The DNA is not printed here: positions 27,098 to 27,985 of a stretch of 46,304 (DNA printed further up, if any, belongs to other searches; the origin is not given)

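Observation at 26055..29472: Self-contained NurA / unknown / HerA three-gene module without Mre11-Rad50: candidate uncharacterised nuclease-translocase system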

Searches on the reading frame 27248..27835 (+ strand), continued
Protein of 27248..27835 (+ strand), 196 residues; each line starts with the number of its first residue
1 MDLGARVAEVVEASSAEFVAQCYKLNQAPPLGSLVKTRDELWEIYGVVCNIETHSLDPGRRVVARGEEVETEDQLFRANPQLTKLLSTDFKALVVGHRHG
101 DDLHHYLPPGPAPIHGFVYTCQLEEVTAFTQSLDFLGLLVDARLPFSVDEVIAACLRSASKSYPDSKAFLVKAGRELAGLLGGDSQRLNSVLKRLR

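Call 59: list_cluster_members(proteins=[P0318, P0326, P0347, P0352, P0392, P0396, P0411, P0378, P0300, P0408])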
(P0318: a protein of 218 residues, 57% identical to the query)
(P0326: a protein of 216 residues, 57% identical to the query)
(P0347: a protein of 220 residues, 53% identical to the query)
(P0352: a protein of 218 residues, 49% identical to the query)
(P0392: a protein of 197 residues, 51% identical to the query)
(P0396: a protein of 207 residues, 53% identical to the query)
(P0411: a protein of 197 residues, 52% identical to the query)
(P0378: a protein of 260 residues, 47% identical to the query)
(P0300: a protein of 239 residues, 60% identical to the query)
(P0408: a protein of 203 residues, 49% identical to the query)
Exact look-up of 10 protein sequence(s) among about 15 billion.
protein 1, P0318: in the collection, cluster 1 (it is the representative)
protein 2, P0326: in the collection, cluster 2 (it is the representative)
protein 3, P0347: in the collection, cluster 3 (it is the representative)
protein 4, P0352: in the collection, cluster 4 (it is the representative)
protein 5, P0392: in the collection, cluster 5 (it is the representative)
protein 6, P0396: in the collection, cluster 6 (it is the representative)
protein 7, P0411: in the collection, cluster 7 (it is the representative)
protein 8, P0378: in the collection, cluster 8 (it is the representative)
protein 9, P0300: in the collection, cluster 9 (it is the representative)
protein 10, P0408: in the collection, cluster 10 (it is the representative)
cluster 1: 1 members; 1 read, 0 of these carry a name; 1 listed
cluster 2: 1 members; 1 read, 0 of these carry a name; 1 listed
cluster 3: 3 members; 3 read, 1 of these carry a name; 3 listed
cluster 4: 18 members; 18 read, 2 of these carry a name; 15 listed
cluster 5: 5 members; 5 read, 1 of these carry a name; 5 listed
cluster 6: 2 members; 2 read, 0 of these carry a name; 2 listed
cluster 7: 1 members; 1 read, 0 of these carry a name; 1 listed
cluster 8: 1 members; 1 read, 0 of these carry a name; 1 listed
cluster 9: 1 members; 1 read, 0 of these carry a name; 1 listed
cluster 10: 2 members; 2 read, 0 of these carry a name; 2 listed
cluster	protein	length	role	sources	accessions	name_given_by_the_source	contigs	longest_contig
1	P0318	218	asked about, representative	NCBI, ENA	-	-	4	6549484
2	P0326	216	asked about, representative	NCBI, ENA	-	-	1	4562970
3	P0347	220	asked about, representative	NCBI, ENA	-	-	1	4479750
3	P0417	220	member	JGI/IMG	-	hypothetical protein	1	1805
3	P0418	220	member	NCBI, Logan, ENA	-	-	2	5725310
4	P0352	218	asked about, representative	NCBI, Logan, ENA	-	-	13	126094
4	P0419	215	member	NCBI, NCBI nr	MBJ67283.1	MAG: hypothetical protein CME28_04650 [Gemmatimonadetes bacterium] | hypothetical protein [Gemmatimonadota bacterium]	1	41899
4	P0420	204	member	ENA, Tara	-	strand:- start:766 stop:1380 length:615 start_codon:yes stop_codon:yes gene_type:complete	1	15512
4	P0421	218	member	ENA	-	-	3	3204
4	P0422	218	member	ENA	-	-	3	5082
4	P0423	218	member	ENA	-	-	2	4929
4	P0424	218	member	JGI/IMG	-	-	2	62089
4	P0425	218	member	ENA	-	-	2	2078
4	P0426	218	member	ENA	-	-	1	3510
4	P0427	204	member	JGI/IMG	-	-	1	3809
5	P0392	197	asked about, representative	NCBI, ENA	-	-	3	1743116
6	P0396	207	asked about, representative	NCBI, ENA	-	-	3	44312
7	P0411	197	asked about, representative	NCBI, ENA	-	-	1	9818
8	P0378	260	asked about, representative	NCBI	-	-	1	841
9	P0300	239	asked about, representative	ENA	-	-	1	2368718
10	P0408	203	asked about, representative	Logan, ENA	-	-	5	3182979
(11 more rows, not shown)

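Call 60: find_related_loci(query=A2, collection=viral_contigs, flank=6000)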
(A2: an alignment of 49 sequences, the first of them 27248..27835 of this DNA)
Query A2 (196 aa) in viral_contigs; peptide patterns used: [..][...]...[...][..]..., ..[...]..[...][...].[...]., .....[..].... (x = any residue, [..] = any of these).
51 stretches matched a pattern, but none encodes a relative of the query by tblastn (E <= 1e-3).

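Call 61: find_homologous_proteins(query=P0241, max_evalue=0.001)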
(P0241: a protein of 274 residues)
Query P0241 (274 aa): 424 proteins with E <= 0.001 among 8000 candidates; the best 120 are listed.
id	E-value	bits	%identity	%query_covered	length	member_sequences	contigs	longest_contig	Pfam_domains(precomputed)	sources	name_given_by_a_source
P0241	1.0e-173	594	100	100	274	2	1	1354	-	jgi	jgi:hypothetical protein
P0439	1.2e-149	515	91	100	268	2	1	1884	-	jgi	jgi:hypothetical protein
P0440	4.6e-149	513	87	100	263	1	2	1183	-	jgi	jgi:hypothetical protein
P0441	2.5e-115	403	71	99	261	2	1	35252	-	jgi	jgi:hypothetical protein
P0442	1.8e-114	400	75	100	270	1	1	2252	-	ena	-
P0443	5.8e-107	375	70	100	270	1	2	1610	-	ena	-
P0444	7.8e-105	368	77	94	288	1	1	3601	-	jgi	jgi:hypothetical protein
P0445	3.2e-101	356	71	100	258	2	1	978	-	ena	-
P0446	8.3e-101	355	71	92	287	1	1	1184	-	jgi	jgi:hypothetical protein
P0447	2.1e-100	354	73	93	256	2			-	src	-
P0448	6.9e-97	342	71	93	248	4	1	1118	-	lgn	-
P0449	1.7e-86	308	66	97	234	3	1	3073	-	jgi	jgi:hypothetical protein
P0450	5.9e-83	297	65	91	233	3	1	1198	-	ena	-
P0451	2.3e-81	291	60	92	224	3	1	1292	-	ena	-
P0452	4.3e-79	284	80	61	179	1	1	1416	-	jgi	jgi:hypothetical protein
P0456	5.9e-76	274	56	92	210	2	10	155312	-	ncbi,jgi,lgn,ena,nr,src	ncbi:MAG TPA: hypothetical protein VFB73_13625 [Chloroflexota bacterium]|nr:hypothetical protein [Ch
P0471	7.1e-43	165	45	90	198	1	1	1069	PF09378.17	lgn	-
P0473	3.4e-42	163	42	90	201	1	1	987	PF09378.17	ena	-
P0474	2.2e-41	160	44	90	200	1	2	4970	PF09378.17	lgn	-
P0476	9.8e-41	158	43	90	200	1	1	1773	PF09378.17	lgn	-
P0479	5.4e-40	156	39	90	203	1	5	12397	PF09378.17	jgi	jgi:HAS barrel domain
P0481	7.1e-40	155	40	90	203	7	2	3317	PF09378.17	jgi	jgi:hypothetical protein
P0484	1.3e-39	154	42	90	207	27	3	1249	PF09378.17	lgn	-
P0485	1.6e-39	154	42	90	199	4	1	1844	PF09378.17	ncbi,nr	ncbi:MAG: hypothetical protein H7Y32_11385 [Chloroflexales bacterium]|nr:hypothetical protein [Chlor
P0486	1.7e-39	154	41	90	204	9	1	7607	PF09378.17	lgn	-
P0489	3.6e-39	153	40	90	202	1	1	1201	PF09378.17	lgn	-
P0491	5.0e-39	153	39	90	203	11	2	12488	PF09378.17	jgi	-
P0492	6.1e-39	152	42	90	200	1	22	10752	PF09378.17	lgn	-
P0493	6.5e-39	152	40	90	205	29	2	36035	PF09378.17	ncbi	-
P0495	8.2e-39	152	42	90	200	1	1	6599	PF09378.17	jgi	jgi:hypothetical protein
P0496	1.2e-38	151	42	90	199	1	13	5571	PF09378.17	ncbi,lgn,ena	-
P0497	1.2e-38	151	40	90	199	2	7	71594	PF09378.17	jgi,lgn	jgi:hypothetical protein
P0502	2.5e-38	150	41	90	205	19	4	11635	PF09378.17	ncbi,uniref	ncbi:HAS-barrel domain-containing protein [Chloroflexus sp.]|uniref:HAS-barrel domain-containing pro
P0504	3.5e-38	150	41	90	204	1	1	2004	PF09378.17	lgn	-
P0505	3.8e-38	150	41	90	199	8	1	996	PF09378.17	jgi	jgi:hypothetical protein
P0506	4.0e-38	150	39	89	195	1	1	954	PF09378.17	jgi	jgi:HAS barrel domain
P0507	4.6e-38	149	42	90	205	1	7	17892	PF09378.17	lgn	-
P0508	4.6e-38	149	42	90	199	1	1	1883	PF09378.17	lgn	-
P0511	1.4e-37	148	40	89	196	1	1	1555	PF09378.17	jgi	jgi:hypothetical protein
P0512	2.7e-37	147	40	90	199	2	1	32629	PF09378.17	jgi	jgi:hypothetical protein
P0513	3.0e-37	147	40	90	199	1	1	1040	PF09378.17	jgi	jgi:hypothetical protein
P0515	4.3e-37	146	39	90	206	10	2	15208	PF09378.17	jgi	jgi:hypothetical protein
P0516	4.9e-37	146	38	90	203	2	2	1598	PF09378.17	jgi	jgi:hypothetical protein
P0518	6.2e-37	146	41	89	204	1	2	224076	-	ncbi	ncbi:MAG: hypothetical protein ACYC3S_06120 [Chloroflexota bacterium]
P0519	6.2e-37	146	39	92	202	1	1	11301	PF09378.17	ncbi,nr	ncbi:MAG: hypothetical protein HC884_15685 [Chloroflexaceae bacterium]|nr:hypothetical protein [Chlo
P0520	7.4e-37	145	40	90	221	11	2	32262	PF09378.17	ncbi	-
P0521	1.5e-36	144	39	90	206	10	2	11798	PF09378.17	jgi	jgi:hypothetical protein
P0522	3.3e-36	143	38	90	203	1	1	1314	PF09378.17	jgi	jgi:hypothetical protein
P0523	4.9e-36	143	35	89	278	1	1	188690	-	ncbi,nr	ncbi:MAG: hypothetical protein IT305_17510 [Chloroflexi bacterium]|nr:hypothetical protein [Chlorofl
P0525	8.8e-36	142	40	90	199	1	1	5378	PF09378.17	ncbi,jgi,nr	ncbi:MAG: hypothetical protein MUD01_28240 [Chloroflexaceae bacterium]|jgi:hypothetical protein|nr:h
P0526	1.1e-35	142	40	91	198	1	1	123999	-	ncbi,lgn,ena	ncbi:MAG: hypothetical protein ACUVXG_11880 [Anaerolineae bacterium]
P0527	1.1e-35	142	39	90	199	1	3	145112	PF09378.17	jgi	jgi:hypothetical protein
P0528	1.2e-35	141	39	90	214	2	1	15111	PF09378.17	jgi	jgi:hypothetical protein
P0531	2.2e-35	141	39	90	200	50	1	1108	PF09378.17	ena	-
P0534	2.7e-35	140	40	90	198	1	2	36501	PF09378.17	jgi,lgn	jgi:hypothetical protein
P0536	3.7e-35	140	37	90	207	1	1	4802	PF09378.17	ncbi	-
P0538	9.1e-35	139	41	90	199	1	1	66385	PF09378.17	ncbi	ncbi:MAG: HAS-barrel domain-containing protein [Oscillochloridaceae bacterium umkhey_bin13]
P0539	1.0e-34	138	39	90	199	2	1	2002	PF09378.17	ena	-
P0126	1.1e-34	138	38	90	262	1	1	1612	-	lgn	-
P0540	2.1e-34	137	38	90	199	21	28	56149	PF09378.17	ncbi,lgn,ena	-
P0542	3.1e-34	137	39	90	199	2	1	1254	PF09378.17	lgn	-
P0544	5.8e-34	136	38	90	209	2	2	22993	PF09378.17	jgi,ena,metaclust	metaclust:\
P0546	8.1e-34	135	38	90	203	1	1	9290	PF09378.17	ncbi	-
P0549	1.2e-33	135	38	91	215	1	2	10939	PF09378.17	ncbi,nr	ncbi:MAG: hypothetical protein HC876_15300 [Chloroflexaceae bacterium]|nr:hypothetical protein [Chlo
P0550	1.5e-33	135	38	90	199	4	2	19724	PF09378.17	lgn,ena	-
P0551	1.5e-33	135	36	90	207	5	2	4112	PF09378.17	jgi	jgi:predicted heme/steroid binding protein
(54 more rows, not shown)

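Call 62: find_encoding_contigs(protein=P0502, flank=6000, max_places=2)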
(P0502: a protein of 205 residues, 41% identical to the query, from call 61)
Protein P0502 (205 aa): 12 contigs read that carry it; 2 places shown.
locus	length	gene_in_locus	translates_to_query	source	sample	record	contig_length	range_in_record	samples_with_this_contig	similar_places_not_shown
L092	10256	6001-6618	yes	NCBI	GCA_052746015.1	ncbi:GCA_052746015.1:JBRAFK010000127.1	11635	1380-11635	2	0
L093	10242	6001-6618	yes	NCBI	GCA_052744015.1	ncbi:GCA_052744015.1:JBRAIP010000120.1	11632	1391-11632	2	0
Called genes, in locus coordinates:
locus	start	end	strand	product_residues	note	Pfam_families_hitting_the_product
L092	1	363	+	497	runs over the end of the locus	PF04244:DPRP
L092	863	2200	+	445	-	PF13167:GTP-bdg_N, PF16360:GTP-bdg_M, PF00025:Arf (faint), PF03193:RsgA_GTPase (faint), PF00009:GTP_EFTU (faint), PF01926:MMR_HSR1, PF02421:FeoB_N (weak), PF16897:MMR_HSR1_Xtn (weak), +1 more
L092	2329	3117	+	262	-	PF06182:ABC2_membrane_6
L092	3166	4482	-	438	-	PF08245:Mur_ligase_M (weak), PF02875:Mur_ligase_C, PF27239:FOL3_C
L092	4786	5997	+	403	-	PF09376:NurA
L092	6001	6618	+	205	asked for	PF09378:HAS-barrel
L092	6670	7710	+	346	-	PF00296:Bac_luciferase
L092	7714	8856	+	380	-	PF00155:Aminotran_1_2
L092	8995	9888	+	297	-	PF04203:Sortase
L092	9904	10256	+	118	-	?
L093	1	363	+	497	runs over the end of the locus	PF04244:DPRP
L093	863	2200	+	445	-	PF13167:GTP-bdg_N, PF16360:GTP-bdg_M, PF00025:Arf (faint), PF03193:RsgA_GTPase (faint), PF00009:GTP_EFTU (faint), PF01926:MMR_HSR1, PF02421:FeoB_N (weak), PF16897:MMR_HSR1_Xtn (weak), +1 more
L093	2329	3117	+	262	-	PF06182:ABC2_membrane_6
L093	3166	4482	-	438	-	PF08245:Mur_ligase_M (weak), PF02875:Mur_ligase_C, PF27239:FOL3_C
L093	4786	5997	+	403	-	PF09376:NurA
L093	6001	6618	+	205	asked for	PF09378:HAS-barrel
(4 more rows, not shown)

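Call 63: find_encoding_contigs(protein=P0526, flank=6000, max_places=1)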
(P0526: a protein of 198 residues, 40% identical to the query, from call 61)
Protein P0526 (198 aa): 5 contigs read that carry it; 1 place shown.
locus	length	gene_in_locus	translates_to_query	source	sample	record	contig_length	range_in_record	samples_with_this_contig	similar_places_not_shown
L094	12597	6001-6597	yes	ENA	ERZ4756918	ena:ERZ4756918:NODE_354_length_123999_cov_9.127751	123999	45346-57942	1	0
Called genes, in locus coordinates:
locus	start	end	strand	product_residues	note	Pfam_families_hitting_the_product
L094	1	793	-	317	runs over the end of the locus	PF00226:DnaJ, PF01556:DnaJ_C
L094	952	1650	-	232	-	PF01025:GrpE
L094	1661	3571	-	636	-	PF00012:HSP70, PF06723:MreB_Mbl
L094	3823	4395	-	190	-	PF09970:DUF2204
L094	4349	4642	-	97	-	-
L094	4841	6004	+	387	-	PF09376:NurA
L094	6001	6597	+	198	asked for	-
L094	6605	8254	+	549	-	PF01935:DUF87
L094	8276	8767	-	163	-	PF01850:PIN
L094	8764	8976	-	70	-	-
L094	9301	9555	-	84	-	-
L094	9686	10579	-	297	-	PF04203:Sortase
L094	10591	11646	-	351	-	PF03435:Sacchrp_dh_NADP, PF16653:Sacchrp_dh_C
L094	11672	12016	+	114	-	-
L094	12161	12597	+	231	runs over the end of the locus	PF00072:Response_reg, PF00486:Trans_reg_C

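Call 64: find_encoding_contigs(protein=P0456, flank=6000, max_places=1)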
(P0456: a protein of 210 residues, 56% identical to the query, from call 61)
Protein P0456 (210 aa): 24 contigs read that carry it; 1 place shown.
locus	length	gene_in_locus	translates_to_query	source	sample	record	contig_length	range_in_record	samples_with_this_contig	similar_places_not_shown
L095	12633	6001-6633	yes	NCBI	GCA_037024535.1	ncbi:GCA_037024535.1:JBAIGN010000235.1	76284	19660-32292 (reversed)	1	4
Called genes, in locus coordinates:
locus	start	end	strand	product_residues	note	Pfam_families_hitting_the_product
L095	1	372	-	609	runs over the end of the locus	PF08439:Peptidase_M3_N, PF01432:Peptidase_M3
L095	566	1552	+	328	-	PF08240:ADH_N, PF00107:ADH_zinc_N, PF13602:ADH_zinc_N_2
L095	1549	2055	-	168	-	PF00583:Acetyltransf_1, PF13673:Acetyltransf_10 (weak), PF13508:Acetyltransf_7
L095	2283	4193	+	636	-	PF00009:GTP_EFTU, PF01926:MMR_HSR1, PF03144:GTP_EFTU_D2, PF25461:Beta-barrel_SelB, PF09106:WHD_2nd_SelB, PF09107:WHD_3rd_SelB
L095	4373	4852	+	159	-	-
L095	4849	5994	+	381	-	PF09376:NurA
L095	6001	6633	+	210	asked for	-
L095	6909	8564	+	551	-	PF09378:HAS-barrel (weak), PF01935:DUF87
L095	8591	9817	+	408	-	PF00149:Metallophos, PF12850:Metallophos_2 (weak)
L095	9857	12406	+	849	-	PF02463:SMC_N, PF13476:AAA_23, PF13558:SbcC_Walker_B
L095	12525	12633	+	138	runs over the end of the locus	-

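Call 68: search_protein_families(library=pfam, proteins=[L032:8213-9229:+, L032:11941-12507:-, L032:9355-11919:-, L095:4373-4849:+, L086:4453-5040:+, L086:5063-5698:+, L088:4995-5741:+], max_evalue=0.01)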
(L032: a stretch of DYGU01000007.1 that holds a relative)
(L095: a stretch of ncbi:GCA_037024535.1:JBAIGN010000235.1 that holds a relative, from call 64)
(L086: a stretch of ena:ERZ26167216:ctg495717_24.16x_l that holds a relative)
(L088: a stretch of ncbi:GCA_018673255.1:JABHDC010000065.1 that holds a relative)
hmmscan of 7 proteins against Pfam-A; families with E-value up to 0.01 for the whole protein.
L032:8213-9229:+ (339 aa): 2 families
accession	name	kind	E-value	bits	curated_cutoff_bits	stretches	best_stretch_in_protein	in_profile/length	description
PF01300.24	Sua5_yciO_yrdC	-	1.7e-58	197.4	25.1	1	18-192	2-178/178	Telomere recombination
PF03481.19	Sua5_C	-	1.5e-27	97.3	22.9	1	196-316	3-134/136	Threonylcarbamoyl-AMP synthase, C-terminal domain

L032:11941-12507:- (188 aa): 1 family
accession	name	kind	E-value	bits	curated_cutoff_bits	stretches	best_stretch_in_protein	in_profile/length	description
PF07521.17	RMMBL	-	8.9e-05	22.8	21.6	1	130-157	13-40/63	Zn-dependent metallo-hydrolase RNA specificity domain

L032:9355-11919:- (854 aa): 4 families
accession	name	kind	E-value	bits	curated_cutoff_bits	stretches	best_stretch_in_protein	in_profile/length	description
PF13476.12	AAA_23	-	1.1e-21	78.8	27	1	5-205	1-200/201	AAA domain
PF02463.25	SMC_N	-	9.7e-07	28.9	40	1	5-77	4-82/220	RecF/RecN/SMC N terminal domain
PF13558.12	SbcC_Walker_B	-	1.9e-06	28.5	27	1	754-814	26-89/90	SbcC/RAD50-like, Walker B motif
PF13555.12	AAA_29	-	0.00018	21.6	27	1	24-56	22-52/61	P-loop containing region of AAA domain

L095:4373-4849:+ (159 aa): 1 family
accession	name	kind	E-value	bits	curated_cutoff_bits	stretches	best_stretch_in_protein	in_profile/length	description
PF05014.21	Nuc_deoxyrib_tr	-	0.0094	16.5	28.8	0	17-109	11-102/117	Nucleoside 2-deoxyribosyltransferase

L086:4453-5040:+ (196 aa): 4 families
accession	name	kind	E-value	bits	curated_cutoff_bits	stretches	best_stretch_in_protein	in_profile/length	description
PF25212.1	HVO_A0114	-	0.0051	17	27.6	0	128-182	19-73/84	HVO_A0114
PF13814.12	Replic_Relax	-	0.0056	17.2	25.3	1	137-192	1-60/191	Replication-relaxation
PF02002.24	TFIIE_alpha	-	0.008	16.5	22.9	0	132-176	14-58/105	TFIIE alpha subunit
PF12840.13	HTH_20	-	0.0088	16.4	27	0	134-175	7-48/51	Helix-turn-helix domain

L086:5063-5698:+ (212 aa): 1 family
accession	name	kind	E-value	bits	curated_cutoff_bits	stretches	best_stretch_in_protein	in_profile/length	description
PF08239.17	SH3_3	-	0.00022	21.8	27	1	34-67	12-50/54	Bacterial SH3 domain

L088:4995-5741:+ (249 aa): 0 families

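Call 69: find_encoding_contigs(protein=P0518, flank=7000, max_places=1)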
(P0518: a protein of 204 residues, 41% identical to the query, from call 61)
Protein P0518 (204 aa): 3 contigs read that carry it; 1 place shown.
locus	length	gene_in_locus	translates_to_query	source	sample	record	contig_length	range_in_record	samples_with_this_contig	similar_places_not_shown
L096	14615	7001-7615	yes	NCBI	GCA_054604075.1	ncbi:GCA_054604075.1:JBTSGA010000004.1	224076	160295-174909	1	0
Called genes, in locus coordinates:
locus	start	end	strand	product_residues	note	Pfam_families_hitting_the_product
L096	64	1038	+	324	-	PF00389:2-Hacid_dh, PF02826:2-Hacid_dh_C, PF03446:NAD_binding_2 (weak)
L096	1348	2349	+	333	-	PF00586:AIRS, PF02769:AIRS_C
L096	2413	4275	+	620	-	PF00009:GTP_EFTU, PF01926:MMR_HSR1, PF03144:GTP_EFTU_D2, PF25461:Beta-barrel_SelB, PF09106:WHD_2nd_SelB, PF09107:WHD_3rd_SelB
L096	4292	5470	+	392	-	PF10103:Zincin_2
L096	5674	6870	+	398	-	PF09376:NurA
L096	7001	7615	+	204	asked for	-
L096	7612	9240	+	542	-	PF09378:HAS-barrel (weak), PF01935:DUF87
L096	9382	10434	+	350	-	-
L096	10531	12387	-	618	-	PF13490:zf-HC2, PF13205:Big_5 (weak)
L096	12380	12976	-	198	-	PF04542:Sigma70_r2, PF04545:Sigma70_r4, PF08281:Sigma70_r4_2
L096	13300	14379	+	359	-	PF01883:FeS_assembly_P, PF01656:CbiA, PF10609:ParA, PF13614:AAA_31 (weak)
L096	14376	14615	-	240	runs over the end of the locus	PF19538:DUF6062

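Call 70: find_encoding_contigs(protein=P0523, flank=7000, max_places=1)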
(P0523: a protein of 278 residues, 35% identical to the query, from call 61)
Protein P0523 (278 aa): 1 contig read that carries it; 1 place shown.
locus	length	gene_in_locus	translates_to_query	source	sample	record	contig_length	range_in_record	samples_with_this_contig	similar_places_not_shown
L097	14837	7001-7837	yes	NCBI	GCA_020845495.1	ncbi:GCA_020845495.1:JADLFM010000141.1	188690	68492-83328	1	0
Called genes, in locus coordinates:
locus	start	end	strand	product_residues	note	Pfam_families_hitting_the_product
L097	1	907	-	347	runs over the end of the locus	PF08240:ADH_N, PF16912:Glu_dehyd_C, PF00107:ADH_zinc_N, PF13602:ADH_zinc_N_2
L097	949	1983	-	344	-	PF00248:Aldo_ket_red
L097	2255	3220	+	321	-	PF03069:FmdA_AmdA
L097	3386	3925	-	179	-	PF08327:AHSA1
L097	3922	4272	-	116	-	PF01022:HTH_5, PF12802:MarR_2 (weak), PF12840:HTH_20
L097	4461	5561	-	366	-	PF13439:Glyco_transf_4, PF13579:Glyco_trans_4_4, PF20706:GT4-conflict, PF00534:Glycos_transf_1, PF13692:Glyco_trans_1_4, PF13524:Glyco_trans_1_2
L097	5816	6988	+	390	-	PF09376:NurA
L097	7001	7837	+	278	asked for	-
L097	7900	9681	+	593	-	PF09378:HAS-barrel (faint), PF01935:DUF87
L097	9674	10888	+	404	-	PF00149:Metallophos, PF12850:Metallophos_2 (faint)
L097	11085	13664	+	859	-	PF02463:SMC_N, PF13476:AAA_23, PF13555:AAA_29 (weak), PF13304:AAA_21 (faint), PF13558:SbcC_Walker_B (weak)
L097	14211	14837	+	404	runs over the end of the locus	PF01476:LysM, PF23473:LysM3_LYK4_5 (faint), PF01476:LysM, PF01551:Peptidase_M23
